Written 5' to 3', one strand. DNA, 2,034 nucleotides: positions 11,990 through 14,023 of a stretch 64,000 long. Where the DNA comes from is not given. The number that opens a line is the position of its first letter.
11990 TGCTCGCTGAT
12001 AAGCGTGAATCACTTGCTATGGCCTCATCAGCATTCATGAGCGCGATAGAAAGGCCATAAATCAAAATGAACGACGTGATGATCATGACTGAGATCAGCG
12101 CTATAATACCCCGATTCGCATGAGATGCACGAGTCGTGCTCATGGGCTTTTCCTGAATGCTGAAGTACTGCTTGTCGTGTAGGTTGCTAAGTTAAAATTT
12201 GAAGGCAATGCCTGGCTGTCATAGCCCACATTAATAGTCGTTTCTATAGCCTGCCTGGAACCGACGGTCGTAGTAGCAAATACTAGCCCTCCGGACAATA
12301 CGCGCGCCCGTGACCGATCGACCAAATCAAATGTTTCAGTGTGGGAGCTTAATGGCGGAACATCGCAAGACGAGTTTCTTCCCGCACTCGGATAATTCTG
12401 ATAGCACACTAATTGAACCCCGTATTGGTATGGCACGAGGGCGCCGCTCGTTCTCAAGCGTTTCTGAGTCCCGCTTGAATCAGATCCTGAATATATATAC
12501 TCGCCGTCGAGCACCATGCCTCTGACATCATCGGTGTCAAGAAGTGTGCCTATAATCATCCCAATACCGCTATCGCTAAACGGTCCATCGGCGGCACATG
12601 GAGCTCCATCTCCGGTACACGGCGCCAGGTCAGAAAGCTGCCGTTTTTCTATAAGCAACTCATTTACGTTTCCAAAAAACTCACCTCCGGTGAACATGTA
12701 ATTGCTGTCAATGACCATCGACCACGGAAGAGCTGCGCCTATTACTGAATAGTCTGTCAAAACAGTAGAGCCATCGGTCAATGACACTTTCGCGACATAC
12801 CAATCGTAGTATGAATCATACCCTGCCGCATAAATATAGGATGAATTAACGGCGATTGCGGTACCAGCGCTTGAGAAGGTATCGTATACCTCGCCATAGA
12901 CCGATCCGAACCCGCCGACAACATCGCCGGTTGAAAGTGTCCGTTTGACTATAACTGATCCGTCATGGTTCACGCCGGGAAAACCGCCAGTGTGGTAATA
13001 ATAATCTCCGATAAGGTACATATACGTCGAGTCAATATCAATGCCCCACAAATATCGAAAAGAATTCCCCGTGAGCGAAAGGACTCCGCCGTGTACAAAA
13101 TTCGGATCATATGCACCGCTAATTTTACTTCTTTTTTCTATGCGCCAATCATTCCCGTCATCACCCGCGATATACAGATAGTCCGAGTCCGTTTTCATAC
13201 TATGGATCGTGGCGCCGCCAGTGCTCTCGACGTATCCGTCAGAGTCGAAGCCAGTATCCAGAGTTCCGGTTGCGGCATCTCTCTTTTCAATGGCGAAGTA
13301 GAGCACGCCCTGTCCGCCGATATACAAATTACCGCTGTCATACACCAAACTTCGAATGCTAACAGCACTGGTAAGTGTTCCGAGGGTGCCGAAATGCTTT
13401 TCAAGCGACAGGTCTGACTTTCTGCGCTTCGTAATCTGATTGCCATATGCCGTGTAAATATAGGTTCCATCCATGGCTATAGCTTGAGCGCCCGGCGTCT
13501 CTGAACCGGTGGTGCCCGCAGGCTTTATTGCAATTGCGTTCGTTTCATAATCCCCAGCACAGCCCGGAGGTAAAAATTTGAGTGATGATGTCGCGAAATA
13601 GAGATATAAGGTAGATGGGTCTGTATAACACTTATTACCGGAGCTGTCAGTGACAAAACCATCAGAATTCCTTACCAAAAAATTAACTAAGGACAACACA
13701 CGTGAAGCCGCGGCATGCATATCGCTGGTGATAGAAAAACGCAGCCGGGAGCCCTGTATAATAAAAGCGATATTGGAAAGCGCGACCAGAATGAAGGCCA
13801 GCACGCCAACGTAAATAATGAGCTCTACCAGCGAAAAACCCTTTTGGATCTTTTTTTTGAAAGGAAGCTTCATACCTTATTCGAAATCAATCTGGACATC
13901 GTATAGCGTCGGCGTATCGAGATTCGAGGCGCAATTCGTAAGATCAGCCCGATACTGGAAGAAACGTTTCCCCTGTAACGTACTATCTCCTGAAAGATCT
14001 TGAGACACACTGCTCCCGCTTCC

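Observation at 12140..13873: Prepilin signal fused to a PilY1-like beta-propeller: a pilin-borne tip adhesin?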

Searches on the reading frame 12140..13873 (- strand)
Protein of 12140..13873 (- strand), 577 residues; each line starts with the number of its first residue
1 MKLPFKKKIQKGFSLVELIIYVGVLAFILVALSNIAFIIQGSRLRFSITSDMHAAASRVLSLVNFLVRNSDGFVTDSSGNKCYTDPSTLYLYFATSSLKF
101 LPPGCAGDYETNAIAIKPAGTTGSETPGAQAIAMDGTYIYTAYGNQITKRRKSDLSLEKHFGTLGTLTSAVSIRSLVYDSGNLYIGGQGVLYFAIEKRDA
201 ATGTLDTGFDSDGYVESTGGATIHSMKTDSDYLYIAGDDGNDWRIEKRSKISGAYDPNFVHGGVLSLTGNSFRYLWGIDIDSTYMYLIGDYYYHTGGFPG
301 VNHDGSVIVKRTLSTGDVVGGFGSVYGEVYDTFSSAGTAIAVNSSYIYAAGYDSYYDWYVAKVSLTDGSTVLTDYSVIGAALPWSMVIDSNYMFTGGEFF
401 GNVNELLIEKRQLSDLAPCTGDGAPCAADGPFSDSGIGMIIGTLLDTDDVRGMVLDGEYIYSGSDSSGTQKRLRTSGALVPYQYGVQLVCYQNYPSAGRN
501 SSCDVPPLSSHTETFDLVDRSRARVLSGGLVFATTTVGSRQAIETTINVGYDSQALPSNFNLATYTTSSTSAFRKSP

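Call 6: search_protein_families(library=pfam, proteins=[window:12140-13873:-], max_evalue=0.01)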
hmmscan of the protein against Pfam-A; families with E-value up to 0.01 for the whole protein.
window:12140-13873:- (577 aa): 1 family
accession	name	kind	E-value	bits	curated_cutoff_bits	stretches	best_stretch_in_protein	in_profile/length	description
PF07963.17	N_methyl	-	9e-05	22.3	21.2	1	8-32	2-26/27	Prokaryotic N-terminal methylation motif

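Call 7: search_protein_families(library=ncbifam, proteins=[window:12140-13873:-], max_evalue=0.01)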
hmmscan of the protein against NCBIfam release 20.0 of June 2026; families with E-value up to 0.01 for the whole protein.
window:12140-13873:- (577 aa): 0 families

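Call 8: find_homologous_proteins(query=window:12140-13873:-, max_evalue=0.001)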
Query window:12140-13873:- (577 aa): 13 proteins with E <= 0.001 among 8000 candidates.
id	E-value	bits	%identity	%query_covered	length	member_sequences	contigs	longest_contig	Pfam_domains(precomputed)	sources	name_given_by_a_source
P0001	0.0e+0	1289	100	100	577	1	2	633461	-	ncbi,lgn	-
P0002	3.0e-182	625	53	99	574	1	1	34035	PF07963.18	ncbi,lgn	-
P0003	6.6e-153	528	48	100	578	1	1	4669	-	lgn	-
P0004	4.6e-121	423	44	98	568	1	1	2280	PF07963.18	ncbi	-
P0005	1.8e-89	319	40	100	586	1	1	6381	-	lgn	-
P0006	6.0e-70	254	40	40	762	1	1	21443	-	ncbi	-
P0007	5.7e-65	238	37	54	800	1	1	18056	-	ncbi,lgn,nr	ncbi:MAG: DNRLRE domain-containing protein [Candidatus Komeilibacteria bacterium]|nr:DNRLRE domain-c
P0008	3.6e-40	156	35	43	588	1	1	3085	-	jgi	jgi:hypothetical protein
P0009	9.8e-34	135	32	49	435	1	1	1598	-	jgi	jgi:hypothetical protein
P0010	2.2e-17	81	29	50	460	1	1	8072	-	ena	-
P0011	3.0e-16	77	32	42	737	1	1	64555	-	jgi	jgi:hypothetical protein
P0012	9.6e-15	72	31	46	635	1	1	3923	PF01551.30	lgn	-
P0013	1.4e-12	65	33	48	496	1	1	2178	-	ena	-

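Call 9: search_solved_structures(query=window:12140-13873:-, max_evalue=1, show_alignments=2)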
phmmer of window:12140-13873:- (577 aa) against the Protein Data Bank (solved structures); distinct sequences matched with E-value up to 1: 0.

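Call 13: find_encoding_contigs(protein=P0001, flank=10000, max_places=3)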
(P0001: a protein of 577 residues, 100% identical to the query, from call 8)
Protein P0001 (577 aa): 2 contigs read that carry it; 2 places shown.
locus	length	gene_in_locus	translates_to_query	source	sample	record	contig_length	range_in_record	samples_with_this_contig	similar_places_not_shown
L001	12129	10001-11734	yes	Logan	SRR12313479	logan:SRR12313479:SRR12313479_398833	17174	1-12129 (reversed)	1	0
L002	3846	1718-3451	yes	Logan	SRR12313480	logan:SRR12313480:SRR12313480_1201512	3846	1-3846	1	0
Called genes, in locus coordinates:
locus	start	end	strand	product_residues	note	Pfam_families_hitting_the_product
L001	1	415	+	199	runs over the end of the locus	PF00072:Response_reg, PF12773:DZR (weak), PF13248:Zn_ribbon_3 (weak), PF13240:Zn_Ribbon_1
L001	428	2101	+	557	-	PF05157:MshEN, PF00437:T2SSE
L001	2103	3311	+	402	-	PF00482:T2SSF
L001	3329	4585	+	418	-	PF13385:Laminin_G_3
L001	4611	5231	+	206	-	-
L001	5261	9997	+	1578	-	PF24299:DUF7483, PF13750:Big_3_3 (faint), PF13205:Big_5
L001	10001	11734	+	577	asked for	-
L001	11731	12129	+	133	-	?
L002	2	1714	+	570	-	?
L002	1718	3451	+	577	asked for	-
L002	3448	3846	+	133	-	?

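Call 19: predict_structure(alignment_id=A1)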
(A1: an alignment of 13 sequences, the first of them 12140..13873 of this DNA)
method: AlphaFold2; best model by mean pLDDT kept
length: 577 residues; sequences in the alignment: 13
mean_pLDDT: 80.8   pTM: 0.73
mean pLDDT of the five models: 80.8, 75.5, 74.5, 73.2, 68.5
residues with pLDDT >= 90: 165; 70-90: 303; 50-70: 94; < 50: 15
segments of 3 or more residues with pLDDT < 50: 1-9, 553-555, 575-577
pLDDT, mean of each block of 10 residues (from residue 1): 45 72 84 72 68 82 84 85 76 79 69 81 83 93 87 79 64 90 89 88 86 81 94 93 92 90 71 90 95 78 89 92 85 87 96 89 94 84 92 90 81 89 64 78 72 93 88 88 79 77 72 74 69 69 75 56 70 47
secondary structure, 60 per line:
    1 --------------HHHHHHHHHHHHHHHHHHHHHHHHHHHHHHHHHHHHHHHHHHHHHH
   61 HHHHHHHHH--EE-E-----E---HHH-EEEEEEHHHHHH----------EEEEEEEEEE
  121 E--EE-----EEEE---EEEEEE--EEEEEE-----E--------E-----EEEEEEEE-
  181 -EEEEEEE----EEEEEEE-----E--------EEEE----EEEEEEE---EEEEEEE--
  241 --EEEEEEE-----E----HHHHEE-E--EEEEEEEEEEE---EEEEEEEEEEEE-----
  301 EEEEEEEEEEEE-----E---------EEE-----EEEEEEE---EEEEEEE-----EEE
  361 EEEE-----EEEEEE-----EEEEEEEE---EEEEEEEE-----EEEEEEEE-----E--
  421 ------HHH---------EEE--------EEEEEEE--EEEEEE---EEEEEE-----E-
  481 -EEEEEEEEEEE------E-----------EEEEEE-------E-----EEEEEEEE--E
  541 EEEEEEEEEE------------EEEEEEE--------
elements in order: H15-69 E89-94 H95-100 E111-121 E131-134 E138-143 E146-151 E172-179 E182-188 E193-199 E214-217 E222-228 E232-238 E243-249 H260-263 E270-280 E284-295 E301-312 E328-330 E336-342 E346-352 E358-364 E370-375 E381-388 E392-399 E405-412 E439-441 E450-456 E459-464 E468-473 E482-492 E511-516 E530-537 E540-550 E563-569

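Call 24: fold_search(model_id=the predicted structure, library=pdb)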
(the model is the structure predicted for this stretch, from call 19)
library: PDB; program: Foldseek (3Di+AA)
matches with E <= 10: 995; with E <= 0.001: 582
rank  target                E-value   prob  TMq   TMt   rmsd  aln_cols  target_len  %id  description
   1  6y7n_A                5.6e-12  1.00  0.36  0.60   8.5       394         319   11  The crystal structure of the eight-bladed symmetrical designer protein Tako8 in the presence of tellurotungstic Anders (released 2020-12-16)
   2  6y7o_A                1.8e-11  1.00  0.36  0.61   7.2       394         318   11  The complex between the eight-bladed symmetrical designer protein Tako8 and the silicotungstic acid Keggin (STA) (released 2020-12-16)
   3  6g6m                  5.1e-11  1.00  0.37  0.62   6.8       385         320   12  Crystal structure of the computationally designed Tako8 protein in P42212 (released 2018-11-28)
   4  6y7o_C                1.4e-10  1.00  0.37  0.62   8.1       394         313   10  The complex between the eight-bladed symmetrical designer protein Tako8 and the silicotungstic acid Keggin (STA) (released 2020-12-16)
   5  9t9w_A                2.9e-10  1.00  0.41  0.64   5.7       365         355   12  Crystal structure of beta-TrCP bound by diphosphorylated I-kappa-B-alpha degron peptide (released 2026-04-08)
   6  6g6o_A                4.7e-10  1.00  0.35  0.57   8.6       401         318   11  Crystal structure of the computationally designed Ika8 protein: crystal packing No.1 in P63 (released 2018-11-28)
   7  6wnx_A                8.2e-10  1.00  0.40  0.54   6.0       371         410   13  FBXW11-SKP1 in complex with a pSer33/pSer37 Beta-Catenin peptide (released 2020-05-06)
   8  6wnx_D                1.1e-09  1.00  0.40  0.56   6.1       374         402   12  FBXW11-SKP1 in complex with a pSer33/pSer37 Beta-Catenin peptide (released 2020-05-06)
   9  9p1u_B                1.3e-09  1.00  0.34  0.54  13.8       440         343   10  beta-barrel assembly machine from Escherichia coli in an late state of LptD assembly (released 2026-03-11)
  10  9cnw_B                1.5e-09  1.00  0.36  0.56   7.9       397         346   11  CryoEM structure of the APO-BAM complex in DDM detergent (released 2024-12-25)
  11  6m90_A                1.9e-09  1.00  0.40  0.56   5.4       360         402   13  Monophosphorylated pSer33 b-Catenin peptide, b-TrCP/Skp1, NRX-2776 ternary complex (released 2019-04-03)
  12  7fh8                  2.0e-09  1.00  0.43  0.39   5.5       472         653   13  Friedel-Crafts alkylation enzyme CylK mutant H391A (released 2022-02-16)
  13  6wnx_G                2.1e-09  1.00  0.39  0.55   6.2       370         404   13  FBXW11-SKP1 in complex with a pSer33/pSer37 Beta-Catenin peptide (released 2020-05-06)
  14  6g6n_B                2.1e-09  1.00  0.36  0.61  10.5       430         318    9  Crystal structure of the computationally designed Tako8 protein in C2 (released 2018-11-28)
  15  6id0_T                2.8e-09  1.00  0.38  0.67   8.7       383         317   11  Cryo-EM structure of a human intron lariat spliceosome prior to Prp43 loaded (ILS1 complex) at 2.9 angstrom resolution (released 2019-03-13)
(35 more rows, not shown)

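Call 27: search_protein_representatives(alignment_id=A2)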
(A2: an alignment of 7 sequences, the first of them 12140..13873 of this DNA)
Query: 7 sequences, 564 profile positions. Proteins with E-value up to 0.001 (for the whole library): 15422; up to 1e-10: 3934; up to 1e-30: 617. The best 150 are listed.
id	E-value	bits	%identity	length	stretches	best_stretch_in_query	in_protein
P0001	1.0e-257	872.5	-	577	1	1-564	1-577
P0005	5.5e-238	807.4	-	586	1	9-564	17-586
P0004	8.9e-238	806.7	-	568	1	4-564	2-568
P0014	8.4e-234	793.6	-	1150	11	148-292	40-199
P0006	8.8e-220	747.3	-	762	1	2-563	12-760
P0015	1.0e-196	671.2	-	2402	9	167-292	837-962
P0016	2.8e-194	663.1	-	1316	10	108-295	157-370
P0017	1.6e-179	614.4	-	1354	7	157-292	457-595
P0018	1.1e-176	605.1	-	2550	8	172-451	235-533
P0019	6.6e-172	589.3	-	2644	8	146-291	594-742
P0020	5.8e-167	572.9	-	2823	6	160-436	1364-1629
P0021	1.3e-162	558.6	-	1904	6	145-293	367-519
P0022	2.0e-157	541.5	-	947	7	192-293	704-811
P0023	6.1e-149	513.4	-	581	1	6-563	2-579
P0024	4.2e-140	484.3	-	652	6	173-293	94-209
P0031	6.0e-116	404.5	-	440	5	169-318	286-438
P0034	4.3e-114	398.4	-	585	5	192-292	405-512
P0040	3.3e-105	369.1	-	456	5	174-291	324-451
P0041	4.2e-105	368.7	-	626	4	125-354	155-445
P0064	1.0e-85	304.7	-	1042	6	174-294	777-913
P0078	3.1e-81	289.9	-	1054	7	190-474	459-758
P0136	5.6e-69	249.5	-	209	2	11-119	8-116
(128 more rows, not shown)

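Call 28: search_protein_families(library=pfam, proteins=[window:12140-13873:-, P0014, P0016, P0022, P0024, P0031, P0034, P0040, P0041, P0023], max_evalue=1)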
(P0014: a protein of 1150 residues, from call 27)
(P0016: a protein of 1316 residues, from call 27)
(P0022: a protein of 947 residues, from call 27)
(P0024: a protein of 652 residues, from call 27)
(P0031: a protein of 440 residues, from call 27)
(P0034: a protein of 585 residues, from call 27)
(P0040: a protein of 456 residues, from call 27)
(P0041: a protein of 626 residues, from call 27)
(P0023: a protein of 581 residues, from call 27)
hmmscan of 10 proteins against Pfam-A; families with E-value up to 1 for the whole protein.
window:12140-13873:- (577 aa): 1 family
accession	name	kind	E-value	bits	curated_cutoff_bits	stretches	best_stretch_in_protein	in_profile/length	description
PF07963.17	N_methyl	-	9e-05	22.3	21.2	1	8-32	2-26/27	Prokaryotic N-terminal methylation motif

P0014 (1150 aa): 6 families
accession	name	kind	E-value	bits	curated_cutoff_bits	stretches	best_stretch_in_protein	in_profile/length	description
PF15926.10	RNF220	-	2.3e-12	47.7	26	3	359-423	142-206/249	E3 ubiquitin-protein ligase RNF220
PF16979.11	SIN1_PH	-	6e-06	27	27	0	182-217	18-48/105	SAPK-interacting protein 1 (Sin1), Pleckstrin-homology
PF00161.24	RIP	-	0.00026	21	21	1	356-388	54-85/197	Ribosome inactivating protein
PF09291.16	DUF1968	-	0.00067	20.1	22.1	0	377-405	4-32/81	Domain of unknown function (DUF1968)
PF00835.24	SNAP-25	-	0.0064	17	25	0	453-479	21-48/56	SNAP-25 family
PF22433.2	MtxA_IG-like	-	0.082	13.2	26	0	180-201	22-43/83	Magnetotaxis protein MtxA, Immunoglobulin-like domain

P0016 (1316 aa): 2 families
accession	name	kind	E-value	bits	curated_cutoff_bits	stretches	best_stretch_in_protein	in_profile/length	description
PF06189.17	5-nucleotidase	-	0.0047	16.2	28.2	0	500-546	134-180/302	5'-nucleotidase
PF15926.10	RNF220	-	0.08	13.1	26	0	507-554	157-201/249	E3 ubiquitin-protein ligase RNF220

P0022 (947 aa): 10 families
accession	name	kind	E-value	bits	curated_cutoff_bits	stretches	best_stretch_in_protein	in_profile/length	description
PF00161.24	RIP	-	1.1e-17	64.7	21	0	623-658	51-85/197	Ribosome inactivating protein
PF24538.1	DUF7599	-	1.1e-10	41.6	27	0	635-665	28-58/85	Domain of unknown function (DUF7599)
PF05728.18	UPF0227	-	1.3e-05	25.6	21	0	290-307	3-20/187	Uncharacterised protein family (UPF0227)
PF25788.1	Ig_Rha78A_N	-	0.0039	17.9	27.4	1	60-137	19-99/105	Rha78A-like, N-terminal immunoglobulin domain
PF15926.10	RNF220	-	0.017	15.3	26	0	477-522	161-208/249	E3 ubiquitin-protein ligase RNF220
PF13570.13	Beta-prop_ACSF4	-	0.038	13.8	133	0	829-883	77-130/329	Beta-alanine-activating enzyme, beta-propeller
PF00041.27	fn3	-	0.047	14.3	25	1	62-132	17-79/84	Fibronectin type III domain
PF16947.10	Ferredoxin_N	-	0.082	13.5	25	0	160-179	17-36/65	N-terminal region of 4Fe-4S ferredoxin iron-sulfur binding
PF10986.14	ZrgA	-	0.3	11.5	27.4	0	280-303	17-40/161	ZrgA family zinc uptake protein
PF13737.12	DDE_Tnp_1_5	-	0.48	11.3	28.1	0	504-525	90-111/112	Transposase DDE domain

P0024 (652 aa): 4 families
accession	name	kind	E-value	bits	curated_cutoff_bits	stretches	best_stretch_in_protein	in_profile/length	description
PF25125.1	DUF7817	-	0.0028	17.9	27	0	277-284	15-22/44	Domain of unknown function (DUF7817)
PF01799.25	Fer2_2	-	0.0033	18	30.3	0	65-95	14-44/75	[2Fe-2S] binding domain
PF00161.24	RIP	-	0.0082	16.1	21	0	252-277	55-76/197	Ribosome inactivating protein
PF06854.16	Phage_Gp15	-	0.58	10.6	23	0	478-499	90-105/170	Bacteriophage Gp15 protein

P0031 (440 aa): 3 families
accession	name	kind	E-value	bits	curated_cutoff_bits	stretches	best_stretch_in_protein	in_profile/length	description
PF15926.10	RNF220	-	2.2e-05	24.8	26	0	180-234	144-198/249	E3 ubiquitin-protein ligase RNF220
PF13964.12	Kelch_6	-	0.00024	21.4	25.3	0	403-430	5-30/50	Kelch motif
PF16288.11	DUF4934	-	0.024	15.2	27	0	214-244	55-85/102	Domain of unknown function (DUF4934)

P0034 (585 aa): 8 families
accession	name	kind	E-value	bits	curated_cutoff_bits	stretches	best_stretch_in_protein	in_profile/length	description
PF00161.24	RIP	-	1.7e-15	57.5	21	1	91-125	42-75/197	Ribosome inactivating protein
PF24538.1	DUF7599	-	1.9e-11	44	27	0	342-373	28-59/85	Domain of unknown function (DUF7599)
PF21236.3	PRS7_OB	-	9.4e-09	35.2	26.7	0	325-349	19-42/69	26S proteasome regulatory subunit 7, OB domain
PF14549.12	P22_Cro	-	0.00046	20.3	30.2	0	44-76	14-45/60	DNA-binding transcriptional regulator Cro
PF05728.18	UPF0227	-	0.11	12.8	21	0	227-244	3-20/187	Uncharacterised protein family (UPF0227)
PF11397.14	GlcNAc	-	0.12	12.2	21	0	274-302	126-154/352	Glycosyltransferase (GlcNAc)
PF16232.10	DUF4891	-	0.14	13.1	32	0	239-256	65-82/92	Domain of unknown function (DUF4891)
PF17648.7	Luciferase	-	0.17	12.5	23.7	0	193-222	30-59/63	Luciferase domain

P0040 (456 aa): 9 families
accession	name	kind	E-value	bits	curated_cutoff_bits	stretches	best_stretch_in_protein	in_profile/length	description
PF00161.24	RIP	-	3.7e-07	30.3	21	0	205-241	49-84/197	Ribosome inactivating protein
PF15926.10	RNF220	-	0.00029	21.1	26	2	216-275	145-204/249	E3 ubiquitin-protein ligase RNF220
PF15414.12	DUF4621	-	0.00056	19.4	27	1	368-432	33-98/329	Protein of unknown function (DUF4621)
PF13964.12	Kelch_6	-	0.00072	19.9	25.3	0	323-350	4-31/50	Kelch motif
PF00835.24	SNAP-25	-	0.019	15.5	25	0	193-219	22-48/56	SNAP-25 family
PF17118.11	DUF5105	-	0.02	15.1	30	0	115-133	168-186/189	Domain of unknown function (DUF5105)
PF05728.18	UPF0227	-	0.043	14.2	21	0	218-232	2-16/187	Uncharacterised protein family (UPF0227)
PF04686.18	SsgA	-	0.12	12.7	25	0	284-328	23-64/98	Streptomyces sporulation and cell division protein, SsgA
PF06189.17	5-nucleotidase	-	0.46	9.6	28.2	0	239-260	152-173/302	5'-nucleotidase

P0041 (626 aa): 0 families

P0023 (581 aa): 2 families
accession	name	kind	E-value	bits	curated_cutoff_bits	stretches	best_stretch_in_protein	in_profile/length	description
PF07963.17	N_methyl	-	0.00016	21.5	21.2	1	7-28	5-26/27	Prokaryotic N-terminal methylation motif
PF13360.13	PQQ_2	-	0.049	13.7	27.6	1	362-422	168-226/233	Outer membrane protein assembly factor BamB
